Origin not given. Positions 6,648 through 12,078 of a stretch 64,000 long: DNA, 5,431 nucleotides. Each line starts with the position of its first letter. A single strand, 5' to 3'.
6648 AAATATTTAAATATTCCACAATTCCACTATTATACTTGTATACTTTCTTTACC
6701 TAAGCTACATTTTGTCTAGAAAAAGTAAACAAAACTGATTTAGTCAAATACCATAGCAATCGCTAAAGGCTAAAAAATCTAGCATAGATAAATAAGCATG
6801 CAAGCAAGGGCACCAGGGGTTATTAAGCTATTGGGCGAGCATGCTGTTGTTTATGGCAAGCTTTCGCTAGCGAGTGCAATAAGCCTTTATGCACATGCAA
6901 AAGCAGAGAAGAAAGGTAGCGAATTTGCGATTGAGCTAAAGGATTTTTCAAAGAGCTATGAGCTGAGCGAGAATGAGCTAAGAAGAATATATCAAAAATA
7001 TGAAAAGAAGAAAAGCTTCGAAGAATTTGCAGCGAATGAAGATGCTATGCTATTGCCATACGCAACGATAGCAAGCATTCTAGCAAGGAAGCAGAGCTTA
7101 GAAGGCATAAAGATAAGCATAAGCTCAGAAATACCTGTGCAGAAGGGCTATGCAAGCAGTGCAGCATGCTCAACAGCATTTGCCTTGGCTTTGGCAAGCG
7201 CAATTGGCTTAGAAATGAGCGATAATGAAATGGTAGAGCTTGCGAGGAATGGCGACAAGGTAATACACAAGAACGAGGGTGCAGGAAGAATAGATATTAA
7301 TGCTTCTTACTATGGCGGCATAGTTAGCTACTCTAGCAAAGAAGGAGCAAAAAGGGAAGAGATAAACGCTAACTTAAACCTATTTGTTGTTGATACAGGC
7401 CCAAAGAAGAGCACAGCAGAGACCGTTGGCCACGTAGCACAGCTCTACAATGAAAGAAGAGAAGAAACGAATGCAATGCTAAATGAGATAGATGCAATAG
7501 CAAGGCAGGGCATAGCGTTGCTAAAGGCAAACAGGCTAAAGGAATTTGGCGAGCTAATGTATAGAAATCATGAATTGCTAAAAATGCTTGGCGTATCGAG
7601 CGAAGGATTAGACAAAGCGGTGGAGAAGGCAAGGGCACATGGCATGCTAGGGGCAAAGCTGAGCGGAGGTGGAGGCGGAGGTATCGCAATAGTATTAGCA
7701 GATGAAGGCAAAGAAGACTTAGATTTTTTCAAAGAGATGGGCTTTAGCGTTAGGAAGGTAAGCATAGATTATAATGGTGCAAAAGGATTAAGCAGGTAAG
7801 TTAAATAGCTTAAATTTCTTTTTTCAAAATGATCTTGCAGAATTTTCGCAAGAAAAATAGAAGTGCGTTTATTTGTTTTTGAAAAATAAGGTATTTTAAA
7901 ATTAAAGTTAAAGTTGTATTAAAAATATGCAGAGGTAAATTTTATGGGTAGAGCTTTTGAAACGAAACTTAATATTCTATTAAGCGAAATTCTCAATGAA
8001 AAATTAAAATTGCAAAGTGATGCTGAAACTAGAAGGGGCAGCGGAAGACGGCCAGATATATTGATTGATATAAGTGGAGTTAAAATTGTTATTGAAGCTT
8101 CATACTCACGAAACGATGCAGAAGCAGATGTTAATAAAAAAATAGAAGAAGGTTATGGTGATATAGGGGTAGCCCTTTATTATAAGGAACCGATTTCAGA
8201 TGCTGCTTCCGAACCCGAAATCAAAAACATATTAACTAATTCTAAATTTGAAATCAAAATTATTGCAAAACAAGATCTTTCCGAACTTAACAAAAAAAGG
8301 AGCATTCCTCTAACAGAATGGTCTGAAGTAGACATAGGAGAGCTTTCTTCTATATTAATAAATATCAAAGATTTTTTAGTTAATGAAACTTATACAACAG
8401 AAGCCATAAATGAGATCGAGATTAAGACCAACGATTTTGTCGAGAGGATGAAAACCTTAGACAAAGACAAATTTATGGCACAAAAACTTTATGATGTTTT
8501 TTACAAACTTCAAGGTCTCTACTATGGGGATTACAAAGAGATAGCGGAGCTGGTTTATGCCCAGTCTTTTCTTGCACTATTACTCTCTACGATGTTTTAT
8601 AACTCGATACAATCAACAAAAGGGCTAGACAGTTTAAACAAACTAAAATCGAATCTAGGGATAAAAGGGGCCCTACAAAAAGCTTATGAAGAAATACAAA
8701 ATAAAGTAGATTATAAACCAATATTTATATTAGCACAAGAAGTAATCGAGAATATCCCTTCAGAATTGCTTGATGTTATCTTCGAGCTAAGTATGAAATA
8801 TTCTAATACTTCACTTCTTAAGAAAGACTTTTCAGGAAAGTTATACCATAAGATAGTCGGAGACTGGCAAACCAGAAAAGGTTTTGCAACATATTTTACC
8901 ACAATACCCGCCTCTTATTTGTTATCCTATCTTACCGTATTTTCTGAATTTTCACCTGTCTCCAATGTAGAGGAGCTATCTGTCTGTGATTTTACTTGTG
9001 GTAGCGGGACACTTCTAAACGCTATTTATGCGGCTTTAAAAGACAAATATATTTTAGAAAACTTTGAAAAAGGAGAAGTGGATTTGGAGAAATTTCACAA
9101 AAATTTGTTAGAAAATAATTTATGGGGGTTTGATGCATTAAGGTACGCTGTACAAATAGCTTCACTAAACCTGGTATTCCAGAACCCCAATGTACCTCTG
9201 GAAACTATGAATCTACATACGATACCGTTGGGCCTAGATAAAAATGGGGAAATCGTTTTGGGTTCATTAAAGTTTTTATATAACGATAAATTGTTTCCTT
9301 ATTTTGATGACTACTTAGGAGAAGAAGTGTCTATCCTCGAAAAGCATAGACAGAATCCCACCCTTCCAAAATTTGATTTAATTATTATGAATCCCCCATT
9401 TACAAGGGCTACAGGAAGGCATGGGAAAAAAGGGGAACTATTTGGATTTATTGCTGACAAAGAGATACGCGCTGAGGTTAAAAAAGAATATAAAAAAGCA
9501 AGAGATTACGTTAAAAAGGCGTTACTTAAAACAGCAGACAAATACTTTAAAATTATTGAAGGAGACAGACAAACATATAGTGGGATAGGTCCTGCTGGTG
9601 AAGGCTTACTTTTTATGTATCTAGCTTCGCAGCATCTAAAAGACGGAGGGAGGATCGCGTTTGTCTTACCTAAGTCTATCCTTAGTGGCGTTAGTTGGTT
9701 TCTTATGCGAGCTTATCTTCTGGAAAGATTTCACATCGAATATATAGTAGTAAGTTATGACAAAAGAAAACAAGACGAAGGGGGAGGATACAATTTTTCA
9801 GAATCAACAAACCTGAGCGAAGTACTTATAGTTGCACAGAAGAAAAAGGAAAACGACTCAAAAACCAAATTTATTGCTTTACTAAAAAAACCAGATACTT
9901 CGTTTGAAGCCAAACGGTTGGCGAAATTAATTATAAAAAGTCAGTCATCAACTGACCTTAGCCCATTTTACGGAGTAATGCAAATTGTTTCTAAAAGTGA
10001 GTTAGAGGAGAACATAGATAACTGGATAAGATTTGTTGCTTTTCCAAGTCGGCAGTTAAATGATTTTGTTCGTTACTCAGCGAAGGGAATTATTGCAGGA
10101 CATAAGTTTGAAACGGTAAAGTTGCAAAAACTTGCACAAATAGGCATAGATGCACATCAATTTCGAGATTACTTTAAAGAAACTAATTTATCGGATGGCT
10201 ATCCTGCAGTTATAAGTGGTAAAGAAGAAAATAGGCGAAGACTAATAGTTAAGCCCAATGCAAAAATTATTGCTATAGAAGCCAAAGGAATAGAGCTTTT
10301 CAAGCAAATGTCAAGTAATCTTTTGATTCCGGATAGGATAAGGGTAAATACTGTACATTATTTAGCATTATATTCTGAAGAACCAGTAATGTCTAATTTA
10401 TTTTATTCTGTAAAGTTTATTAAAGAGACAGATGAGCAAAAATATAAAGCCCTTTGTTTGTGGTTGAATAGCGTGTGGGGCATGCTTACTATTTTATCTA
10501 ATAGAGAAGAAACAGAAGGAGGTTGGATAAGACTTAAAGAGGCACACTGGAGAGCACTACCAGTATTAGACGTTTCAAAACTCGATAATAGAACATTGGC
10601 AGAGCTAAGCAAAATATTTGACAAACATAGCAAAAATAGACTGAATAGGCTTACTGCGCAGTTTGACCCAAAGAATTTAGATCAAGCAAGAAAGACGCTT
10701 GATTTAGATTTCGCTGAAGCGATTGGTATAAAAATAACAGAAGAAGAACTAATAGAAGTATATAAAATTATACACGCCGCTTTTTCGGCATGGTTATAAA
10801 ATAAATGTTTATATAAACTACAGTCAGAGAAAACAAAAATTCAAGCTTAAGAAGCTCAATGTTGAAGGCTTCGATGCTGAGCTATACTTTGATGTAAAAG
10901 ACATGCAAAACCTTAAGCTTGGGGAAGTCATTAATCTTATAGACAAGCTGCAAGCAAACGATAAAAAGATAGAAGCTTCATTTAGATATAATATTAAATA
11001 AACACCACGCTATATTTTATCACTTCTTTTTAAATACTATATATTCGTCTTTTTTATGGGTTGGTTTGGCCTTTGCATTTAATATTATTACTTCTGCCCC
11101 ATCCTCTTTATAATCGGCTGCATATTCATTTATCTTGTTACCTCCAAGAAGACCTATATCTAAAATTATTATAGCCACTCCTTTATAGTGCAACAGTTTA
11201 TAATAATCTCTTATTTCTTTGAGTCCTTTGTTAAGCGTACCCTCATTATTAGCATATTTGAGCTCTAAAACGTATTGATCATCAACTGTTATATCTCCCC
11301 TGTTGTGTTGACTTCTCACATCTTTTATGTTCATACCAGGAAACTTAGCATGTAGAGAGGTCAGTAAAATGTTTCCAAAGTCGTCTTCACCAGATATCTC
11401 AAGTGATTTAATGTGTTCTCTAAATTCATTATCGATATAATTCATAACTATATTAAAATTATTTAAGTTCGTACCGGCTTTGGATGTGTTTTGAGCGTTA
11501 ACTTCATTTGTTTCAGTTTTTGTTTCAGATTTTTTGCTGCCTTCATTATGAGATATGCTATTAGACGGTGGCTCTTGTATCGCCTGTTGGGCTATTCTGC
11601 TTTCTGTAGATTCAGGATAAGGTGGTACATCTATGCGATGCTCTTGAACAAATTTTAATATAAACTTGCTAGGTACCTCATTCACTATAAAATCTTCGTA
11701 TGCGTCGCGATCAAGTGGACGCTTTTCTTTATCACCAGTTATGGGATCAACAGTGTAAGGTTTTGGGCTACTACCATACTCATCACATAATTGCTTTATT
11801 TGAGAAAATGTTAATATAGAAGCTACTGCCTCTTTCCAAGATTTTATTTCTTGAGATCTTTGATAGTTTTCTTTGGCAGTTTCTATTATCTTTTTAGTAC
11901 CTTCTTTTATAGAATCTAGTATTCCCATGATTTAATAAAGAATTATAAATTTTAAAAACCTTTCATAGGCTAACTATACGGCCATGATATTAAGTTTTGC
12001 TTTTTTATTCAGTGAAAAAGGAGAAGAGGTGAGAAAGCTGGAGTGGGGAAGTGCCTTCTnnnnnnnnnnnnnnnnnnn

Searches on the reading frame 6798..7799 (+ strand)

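Call 3: search_protein_families(library=pfam, proteins=[window:6798-7799:+], max_evalue=0.1)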
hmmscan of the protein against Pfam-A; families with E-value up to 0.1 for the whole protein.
window:6798-7799:+ (333 aa): 5 families
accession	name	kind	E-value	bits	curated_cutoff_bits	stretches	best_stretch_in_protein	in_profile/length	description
PF00288.32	GHMP_kinases_N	-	2.6e-15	56.8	22.3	1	92-174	7-87/87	GHMP kinases N terminal domain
PF08544.19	GHMP_kinases_C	-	2.5e-13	50.7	21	1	240-305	3-71/85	GHMP kinases C terminal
PF22700.2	MVD-like_N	-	1.8e-07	31.4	27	1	99-152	78-131/157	Diphosphomevalonate decarboxylase-like N-terminal domain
PF10509.15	GalKase_gal_bdg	-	0.0079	16.2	23.1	1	3-34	14-45/49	Galactokinase galactose-binding signature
PF14536.11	DUF4441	-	0.062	13.9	24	0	33-105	29-101/116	Domain of unknown function (DUF4441)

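Call 4: search_protein_families(library=ncbifam, proteins=[window:6798-7799:+], max_evalue=0.1)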
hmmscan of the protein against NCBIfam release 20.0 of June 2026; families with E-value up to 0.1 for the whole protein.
window:6798-7799:+ (333 aa): 20 families
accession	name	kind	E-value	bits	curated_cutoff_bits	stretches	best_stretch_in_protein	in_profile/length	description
TIGR00549.1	mevalon_kin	equivalog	4.9e-61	206.6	163.05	1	5-300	1-276/276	mevalonate kinase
NF003036.0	PRK03926.1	equivalog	5.6e-48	163.6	403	1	3-306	4-272/302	mevalonate kinase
NF003006.0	PRK03817.1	equivalog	2.2e-24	86.1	443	2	185-305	201-317/352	galactokinase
NF003705.0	PRK05322.1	equivalog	1.6e-15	56.7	385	2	236-312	282-358/388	galactokinase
TIGR00131.1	gal_kin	equivalog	4.5e-15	55.5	226.65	2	2-232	19-237/388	galactokinase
NF002288.1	PRK01212.1-4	equivalog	1.7e-12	47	194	1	91-303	64-269/303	homoserine kinase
NF001816.0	PRK00555.1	equivalog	4.5e-12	45.6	509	2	238-304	260-327/363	galactokinase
NF040957.1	Arch_PMK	equivalog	8e-10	38.7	500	1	116-322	92-308/316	phosphomevalonate kinase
NF003472.0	PRK05101.1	equivalog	1.8e-09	37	499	1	3-146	23-155/382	galactokinase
TIGR01220.1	Pmev_kin_Gr_pos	equivalog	2.3e-09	36.8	165.7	2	3-181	3-180/358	phosphomevalonate kinase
TIGR00191.1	thrB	equivalog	5.7e-09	35.2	168.25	1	67-182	43-151/304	homoserine kinase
TIGR01920.1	Shik_kin_archae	equivalog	1.7e-07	30.9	126.85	1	84-303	49-250/266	shikimate kinase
NF009948.0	PRK13412.1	equivalog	7e-05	20.7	721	1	208-302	841-936/974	bifunctional fucokinase/fucose-1-phosphate guanylyltransferase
NF040725.1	panto_kin_Meth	equivalog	0.00019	20.5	380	1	105-204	87-184/286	pantoate kinase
NF040704.1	IPP_alt_MvaD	equivalog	0.00063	19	475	1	103-154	86-137/323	phosphomevalonate decarboxylase MvaD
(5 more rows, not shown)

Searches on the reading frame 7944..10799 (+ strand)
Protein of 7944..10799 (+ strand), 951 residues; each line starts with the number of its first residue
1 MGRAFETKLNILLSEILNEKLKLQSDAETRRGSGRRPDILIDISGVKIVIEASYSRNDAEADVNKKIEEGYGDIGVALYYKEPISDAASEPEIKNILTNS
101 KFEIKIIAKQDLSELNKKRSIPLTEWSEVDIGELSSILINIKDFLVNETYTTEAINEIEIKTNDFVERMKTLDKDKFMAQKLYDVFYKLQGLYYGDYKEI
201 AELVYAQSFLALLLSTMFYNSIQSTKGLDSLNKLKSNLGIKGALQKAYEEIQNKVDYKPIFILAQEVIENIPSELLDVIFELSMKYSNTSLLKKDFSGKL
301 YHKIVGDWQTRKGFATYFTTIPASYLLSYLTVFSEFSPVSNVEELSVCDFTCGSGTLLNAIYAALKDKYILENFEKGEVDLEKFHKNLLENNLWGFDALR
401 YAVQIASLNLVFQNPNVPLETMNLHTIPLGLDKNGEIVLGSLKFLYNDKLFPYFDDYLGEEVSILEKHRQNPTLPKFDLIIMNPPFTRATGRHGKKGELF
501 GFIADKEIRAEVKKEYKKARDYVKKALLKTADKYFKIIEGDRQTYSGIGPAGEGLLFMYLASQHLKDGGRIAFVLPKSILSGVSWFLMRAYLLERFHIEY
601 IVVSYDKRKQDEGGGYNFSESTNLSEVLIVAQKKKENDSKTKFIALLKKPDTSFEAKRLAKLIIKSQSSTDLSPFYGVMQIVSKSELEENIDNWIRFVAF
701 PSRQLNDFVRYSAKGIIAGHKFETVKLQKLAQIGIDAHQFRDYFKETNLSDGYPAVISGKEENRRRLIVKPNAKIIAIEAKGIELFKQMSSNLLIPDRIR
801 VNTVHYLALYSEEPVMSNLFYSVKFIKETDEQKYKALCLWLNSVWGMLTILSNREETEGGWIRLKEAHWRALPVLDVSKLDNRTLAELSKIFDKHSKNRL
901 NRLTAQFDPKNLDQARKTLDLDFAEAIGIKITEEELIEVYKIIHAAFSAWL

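Call 3: search_protein_families(library=pfam, proteins=[window:7944-10799:+], max_evalue=0.1)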
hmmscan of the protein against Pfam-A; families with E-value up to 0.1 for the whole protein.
window:7944-10799:+ (951 aa): 5 families
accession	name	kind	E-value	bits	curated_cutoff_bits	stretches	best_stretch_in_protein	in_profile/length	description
PF07669.17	Eco57I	-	2.2e-08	34.8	25.3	1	391-602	1-163/171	Eco57I restriction-modification methylase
PF02384.22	N6_Mtase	-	5.7e-08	32.9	20.4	1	294-602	3-211/311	N-6 DNA Methylase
PF01170.24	UPF0020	-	6.5e-05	23.1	22.3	0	346-416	31-102/197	RMKL-like, methyltransferase domain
PF20473.4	MmeI_Mtase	-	0.0003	20.5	27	1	342-532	18-185/259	MmeI, DNA-methyltransferase domain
PF05175.20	MTS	-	0.00039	20.5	23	0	475-489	97-111/170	Methyltransferase small domain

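Call 4: search_protein_families(library=ncbifam, proteins=[window:7944-10799:+], max_evalue=0.1)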
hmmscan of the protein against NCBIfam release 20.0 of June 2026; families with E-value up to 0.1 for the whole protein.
window:7944-10799:+ (951 aa): 5 families
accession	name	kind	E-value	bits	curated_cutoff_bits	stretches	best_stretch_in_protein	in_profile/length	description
NF047738.1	antiphage_MADS2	equivalog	2.6e-10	39.3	720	1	240-598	242-538/654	methylation-associated defense system DNA methyltransferase MAD2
TIGR02987.1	met_A_Alw26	exception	2.3e-08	33.2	353.5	1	317-603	6-224/523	Alw26I/Eco31I/Esp3I family type II restriction adenine-specific DNA-methyltransferase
NF033455.1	BREX_6_MTaseX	exception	0.00096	16.7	900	1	340-414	325-400/1319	BREX-6 system adenine-specific DNA-methyltransferase PglX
NF033454.1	BREX_5_MTaseX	exception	0.001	16.7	900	1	341-412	299-366/1404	BREX-5 system adenine-specific DNA-methyltransferase PglX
TIGR03534.1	RF_mod_PrmC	equivalog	0.0055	16.2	199.1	0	340-410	85-132/253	peptide chain release factor N(5)-glutamine methyltransferase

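Call 5: search_protein_families(library=padloc, proteins=[window:7944-10799:+], max_evalue=0.1)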
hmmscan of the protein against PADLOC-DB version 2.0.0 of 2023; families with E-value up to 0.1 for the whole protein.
window:7944-10799:+ (951 aa): 20 families
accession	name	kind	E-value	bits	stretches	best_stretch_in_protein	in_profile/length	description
PDLC04134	mad2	-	1.5e-13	48.4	1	243-650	205-460/492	mads_2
PDLC03021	MTase_I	-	2e-13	48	2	251-414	102-249/491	Type I methyltransferase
PDLC03348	MTase_II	-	1.8e-09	34.7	2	345-412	248-311/727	Type II methyltransferase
PDLC02525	PglX|PglXI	-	2.4e-08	31.1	1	334-412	274-347/607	PglX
PDLC03318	MTase_II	-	2.7e-08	30.6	1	240-598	273-596/723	Type II methyltransferase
PDLC03030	MTase_I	-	6.9e-08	29.4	2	289-413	305-421/670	Type I methyltransferase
PDLC02521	PglX|PglXI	-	3.1e-07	26.7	1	340-412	304-371/1174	PglX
PDLC03600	REase_MTase_IIG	-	1e-06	25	1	342-412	299-364/1205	Type IIG restriction enzyme-methyltransferase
PDLC03227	MTase_II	-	5.3e-06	23.6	1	557-643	169-248/494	Type II methyltransferase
PDLC03026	MTase_I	-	4.8e-05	20.7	1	471-597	248-329/487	Type I methyltransferase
PDLC03338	MTase_II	-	0.00018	18.4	1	556-597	281-322/604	Type II methyltransferase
PDLC03267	MTase_II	-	0.00038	17.5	1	557-608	151-201/539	Type II methyltransferase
PDLC03285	MTase_II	-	0.00085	16.5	1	554-601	148-195/413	Type II methyltransferase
PDLC02518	PglX|PglXI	-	0.0012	14.6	1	341-412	305-372/1412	PglX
PDLC03258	MTase_II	-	0.0016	15.7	0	562-581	142-161/366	Type II methyltransferase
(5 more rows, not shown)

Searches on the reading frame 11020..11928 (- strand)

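Call 3: search_protein_families(library=pfam, proteins=[window:11020-11928:-], max_evalue=0.1)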
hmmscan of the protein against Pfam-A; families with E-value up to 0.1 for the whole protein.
window:11020-11928:- (302 aa): 0 families

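Call 4: search_protein_families(library=ncbifam, proteins=[window:11020-11928:-], max_evalue=0.1)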
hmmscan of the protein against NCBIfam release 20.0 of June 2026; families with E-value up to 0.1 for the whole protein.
window:11020-11928:- (302 aa): 1 family
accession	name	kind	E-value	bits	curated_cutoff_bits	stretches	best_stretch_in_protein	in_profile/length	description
NF010491.0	PRK13912.1-2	equivalog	0.023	14.5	225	1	201-280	81-162/180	nuclease NucT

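Call 5: search_protein_families(library=padloc, proteins=[window:11020-11928:-], max_evalue=0.1)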
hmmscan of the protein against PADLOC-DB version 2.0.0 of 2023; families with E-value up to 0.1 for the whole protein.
window:11020-11928:- (302 aa): 0 families
